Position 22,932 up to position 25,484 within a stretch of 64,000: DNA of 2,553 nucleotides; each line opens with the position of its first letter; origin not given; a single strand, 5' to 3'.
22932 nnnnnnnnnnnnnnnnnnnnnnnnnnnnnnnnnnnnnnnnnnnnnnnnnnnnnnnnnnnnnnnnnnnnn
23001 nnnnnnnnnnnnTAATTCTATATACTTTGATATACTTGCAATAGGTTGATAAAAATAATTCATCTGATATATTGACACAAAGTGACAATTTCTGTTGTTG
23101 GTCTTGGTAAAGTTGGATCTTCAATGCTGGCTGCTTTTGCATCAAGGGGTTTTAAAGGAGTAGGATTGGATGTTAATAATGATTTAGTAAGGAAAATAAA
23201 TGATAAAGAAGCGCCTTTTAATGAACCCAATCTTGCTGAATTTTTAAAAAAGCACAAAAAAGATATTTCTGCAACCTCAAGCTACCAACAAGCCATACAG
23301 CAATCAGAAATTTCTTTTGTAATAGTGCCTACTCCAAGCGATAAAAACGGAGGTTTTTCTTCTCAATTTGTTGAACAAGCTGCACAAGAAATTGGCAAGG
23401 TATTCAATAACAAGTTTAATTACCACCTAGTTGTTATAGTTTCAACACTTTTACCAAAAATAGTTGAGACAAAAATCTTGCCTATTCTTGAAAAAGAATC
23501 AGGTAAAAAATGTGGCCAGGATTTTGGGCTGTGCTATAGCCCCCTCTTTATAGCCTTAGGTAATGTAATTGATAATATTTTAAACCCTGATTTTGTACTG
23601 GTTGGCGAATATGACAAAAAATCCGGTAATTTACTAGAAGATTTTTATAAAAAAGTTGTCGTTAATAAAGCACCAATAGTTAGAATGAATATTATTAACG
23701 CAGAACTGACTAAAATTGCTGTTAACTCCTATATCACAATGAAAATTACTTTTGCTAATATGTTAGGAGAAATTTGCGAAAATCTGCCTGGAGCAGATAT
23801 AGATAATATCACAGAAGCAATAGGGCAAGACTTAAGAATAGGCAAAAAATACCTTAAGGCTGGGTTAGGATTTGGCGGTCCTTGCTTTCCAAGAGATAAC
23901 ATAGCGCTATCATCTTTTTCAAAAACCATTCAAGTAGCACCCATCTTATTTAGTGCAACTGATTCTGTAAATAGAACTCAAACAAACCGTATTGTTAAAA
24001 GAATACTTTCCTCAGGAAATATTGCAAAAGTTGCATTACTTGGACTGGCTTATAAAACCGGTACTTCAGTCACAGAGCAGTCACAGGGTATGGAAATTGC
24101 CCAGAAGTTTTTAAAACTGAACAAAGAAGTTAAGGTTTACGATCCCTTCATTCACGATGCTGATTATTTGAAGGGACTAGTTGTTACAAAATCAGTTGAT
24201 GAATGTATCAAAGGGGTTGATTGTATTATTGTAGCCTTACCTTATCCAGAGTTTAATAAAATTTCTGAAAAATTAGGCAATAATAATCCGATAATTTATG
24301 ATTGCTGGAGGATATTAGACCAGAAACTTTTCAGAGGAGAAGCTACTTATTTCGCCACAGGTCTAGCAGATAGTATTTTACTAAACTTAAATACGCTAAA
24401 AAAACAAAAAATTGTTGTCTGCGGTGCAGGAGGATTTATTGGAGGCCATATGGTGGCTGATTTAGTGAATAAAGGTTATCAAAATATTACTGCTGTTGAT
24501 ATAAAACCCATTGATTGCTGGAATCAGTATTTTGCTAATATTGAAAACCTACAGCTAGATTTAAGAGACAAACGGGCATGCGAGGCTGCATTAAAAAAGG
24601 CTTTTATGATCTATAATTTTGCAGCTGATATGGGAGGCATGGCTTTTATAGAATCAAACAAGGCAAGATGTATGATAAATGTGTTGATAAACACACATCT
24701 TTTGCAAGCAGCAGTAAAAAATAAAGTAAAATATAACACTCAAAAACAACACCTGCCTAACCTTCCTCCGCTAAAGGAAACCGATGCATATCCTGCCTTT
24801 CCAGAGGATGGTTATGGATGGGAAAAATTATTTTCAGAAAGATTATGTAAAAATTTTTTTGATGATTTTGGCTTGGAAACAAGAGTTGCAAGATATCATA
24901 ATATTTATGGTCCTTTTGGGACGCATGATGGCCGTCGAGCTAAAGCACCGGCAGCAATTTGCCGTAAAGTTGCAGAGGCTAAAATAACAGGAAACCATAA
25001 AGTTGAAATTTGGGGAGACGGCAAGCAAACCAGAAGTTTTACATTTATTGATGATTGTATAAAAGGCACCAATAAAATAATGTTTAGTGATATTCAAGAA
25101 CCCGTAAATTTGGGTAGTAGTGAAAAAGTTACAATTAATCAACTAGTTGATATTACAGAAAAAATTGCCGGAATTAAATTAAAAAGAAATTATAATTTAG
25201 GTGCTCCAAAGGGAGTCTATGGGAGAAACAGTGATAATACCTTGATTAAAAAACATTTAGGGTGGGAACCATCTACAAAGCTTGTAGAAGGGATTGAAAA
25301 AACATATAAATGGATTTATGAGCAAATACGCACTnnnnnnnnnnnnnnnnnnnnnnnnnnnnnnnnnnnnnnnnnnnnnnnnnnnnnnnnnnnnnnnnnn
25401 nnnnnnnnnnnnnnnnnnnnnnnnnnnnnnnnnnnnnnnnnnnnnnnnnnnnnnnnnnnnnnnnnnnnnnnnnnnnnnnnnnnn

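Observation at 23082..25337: Fusion of a nucleotide-sugar 6-dehydrogenase to a GDP-mannose-3,5-epimerase-like domain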

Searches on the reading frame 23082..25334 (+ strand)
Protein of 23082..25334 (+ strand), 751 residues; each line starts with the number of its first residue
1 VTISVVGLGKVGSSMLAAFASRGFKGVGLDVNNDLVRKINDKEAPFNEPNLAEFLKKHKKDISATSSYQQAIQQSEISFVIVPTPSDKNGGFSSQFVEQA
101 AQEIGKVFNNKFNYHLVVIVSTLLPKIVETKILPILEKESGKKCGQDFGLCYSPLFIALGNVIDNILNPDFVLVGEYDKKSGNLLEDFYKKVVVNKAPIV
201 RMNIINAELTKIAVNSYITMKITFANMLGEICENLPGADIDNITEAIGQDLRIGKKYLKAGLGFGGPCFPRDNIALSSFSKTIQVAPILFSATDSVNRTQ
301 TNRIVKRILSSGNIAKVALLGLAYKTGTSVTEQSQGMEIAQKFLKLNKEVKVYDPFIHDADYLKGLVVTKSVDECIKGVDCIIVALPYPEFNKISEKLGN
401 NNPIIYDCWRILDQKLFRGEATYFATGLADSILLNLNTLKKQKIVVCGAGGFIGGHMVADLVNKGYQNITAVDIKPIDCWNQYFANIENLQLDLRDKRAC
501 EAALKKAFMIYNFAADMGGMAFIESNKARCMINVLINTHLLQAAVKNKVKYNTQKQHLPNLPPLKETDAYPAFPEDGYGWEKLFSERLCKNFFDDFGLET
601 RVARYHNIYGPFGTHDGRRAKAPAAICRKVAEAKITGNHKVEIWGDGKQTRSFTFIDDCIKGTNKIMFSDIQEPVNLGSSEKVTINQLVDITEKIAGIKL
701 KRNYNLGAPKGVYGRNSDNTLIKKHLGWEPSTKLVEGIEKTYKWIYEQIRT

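Call 3: search_protein_families(library=pfam, proteins=[window:23082-25334:+], max_evalue=0.01)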
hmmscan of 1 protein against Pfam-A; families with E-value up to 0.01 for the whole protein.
window:23082-25334:+ (751 aa): 18 families
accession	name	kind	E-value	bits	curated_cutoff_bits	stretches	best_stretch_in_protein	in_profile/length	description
PF03721.20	UDPG_MGDP_dh_N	-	5.8e-40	137.3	27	1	1-186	1-185/187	UDP-glucose/GDP-mannose dehydrogenase family, NAD binding domain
PF01370.27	Epimerase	-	5e-32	111.6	20.9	1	444-669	1-227/240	NAD dependent epimerase/dehydratase family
PF16363.11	GDP_Man_Dehyd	-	6.6e-26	92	27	1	446-741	2-332/332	GDP-mannose 4,6 dehydratase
PF00984.24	UDPG_MGDP_dh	-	7.5e-26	90.5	25.4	1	206-298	2-93/94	UDP-glucose/GDP-mannose dehydrogenase family, central domain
PF03720.21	UDPG_MGDP_dh_C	-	2.9e-16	60.1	30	1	318-414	1-103/103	UDP-glucose/GDP-mannose dehydrogenase family, UDP binding domain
PF01073.25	3Beta_HSD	-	1e-07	31.7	22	1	445-551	1-110/280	3-beta hydroxysteroid dehydrogenase/isomerase family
PF03446.21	NAD_binding_2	-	1e-06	29.3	21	1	2-87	1-68/161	NAD binding domain of 6-phosphogluconate dehydrogenase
PF01210.29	NAD_Gly3P_dh_N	-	1.7e-05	25.3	23.1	0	3-84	2-79/158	NAD-dependent glycerol-3-phosphate dehydrogenase N-terminus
PF03807.23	F420_oxidored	-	1.9e-05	25.6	21.6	0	2-84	1-69/94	NADP oxidoreductase coenzyme F420-dependent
PF00899.27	ThiF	-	7.9e-05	22.4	28.1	0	436-481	15-59/238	ThiF family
PF02737.24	3HCDH_N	-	0.00029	21.3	22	0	2-69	1-64/180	3-hydroxyacyl-CoA dehydrogenase, NAD binding domain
PF03435.24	Sacchrp_dh_NADP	-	0.00032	21.5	25.1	1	444-524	1-86/129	Saccharopine dehydrogenase NADP binding domain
PF01488.26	Shikimate_DH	-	0.00041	20.9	24.3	0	436-471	7-41/138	Shikimate / quinate 5-dehydrogenase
PF02826.25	2-Hacid_dh_C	-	0.00061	19.7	25.1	0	336-389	48-102/178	D-isomer specific 2-hydroxyacid dehydrogenase, NAD binding domain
PF02254.24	TrkA_N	-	0.0012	19.6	23.8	0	4-44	2-42/116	TrkA-N domain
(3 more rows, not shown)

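Call 4: search_protein_families(library=ncbifam, proteins=[window:23082-25334:+], max_evalue=0.01)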
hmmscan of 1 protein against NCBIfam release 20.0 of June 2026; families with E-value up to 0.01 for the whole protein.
window:23082-25334:+ (751 aa): 31 families (the best 25 are shown)
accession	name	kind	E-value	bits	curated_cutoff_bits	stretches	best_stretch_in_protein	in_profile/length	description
TIGR03026.1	NDP-sugDHase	subfamily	4.1e-98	328.9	189.8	1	1-408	1-411/413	nucleotide sugar dehydrogenase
NF041297.1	UDPGDh_AglM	equivalog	7.9e-83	278.7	670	1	1-415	1-420/429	UDP-glucose 6-dehydrogenase AglM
NF047673.2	TeichurnBiosyTuaD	equivalog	1.1e-55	189.5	700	1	3-414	4-416/439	UDP-glucose 6-dehydrogenase TuaD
NF040825.1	UDPMaNacDH_Arch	equivalog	3e-40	138.4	750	1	1-407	1-396/418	UDP-N-acetyl-D-mannosamine dehydrogenase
NF008286.0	PRK11064.1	equivalog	2.3e-29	102.3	459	1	2-400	5-408/420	UDP-N-acetyl-D-mannosamine dehydrogenase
NF047922.1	GDPFucSynFcl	equivalog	7e-28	98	500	1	441-748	2-304/308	GDP-L-fucose synthase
NF011631.0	PRK15057.1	equivalog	8.2e-25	87.7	757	1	1-383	1-364/388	UDP-glucose 6-dehydrogenase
TIGR04180.1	EDH_00030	hypoth_equivalog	2.3e-20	72.9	475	1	444-731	1-295/297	NAD-dependent 4,6-dehydratase LegB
NF011729.0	PRK15182.1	equivalog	5.4e-18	65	592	1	2-407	8-411/425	Vi polysaccharide biosynthesis UDP-N-acetylglucosamine C-6 dehydrogenase TviB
TIGR01181.1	dTDP_gluc_dehyt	equivalog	4.2e-17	62.2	365.1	1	443-747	1-313/321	dTDP-glucose 4,6-dehydratase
TIGR02197.1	heptose_epim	equivalog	2.4e-14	53.2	274.6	1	444-746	1-314/316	ADP-glyceromanno-heptose 6-epimerase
TIGR01179.1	galE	equivalog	2.8e-14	52.7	262.3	1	443-746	1-326/332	UDP-glucose 4-epimerase GalE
NF007490.0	PRK10084.1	subfamily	1.2e-08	34.3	649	1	553-746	144-335/361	dTDP-glucose 4,6-dehydratase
TIGR03466.1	HpnA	hypoth_equivalog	8.8e-07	28.1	367.65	1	443-550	2-106/327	hopanoid-associated sugar epimerase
NF007582.0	PRK10217.1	equivalog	3.2e-06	26.5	698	1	568-745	150-331/355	dTDP-glucose 4,6-dehydratase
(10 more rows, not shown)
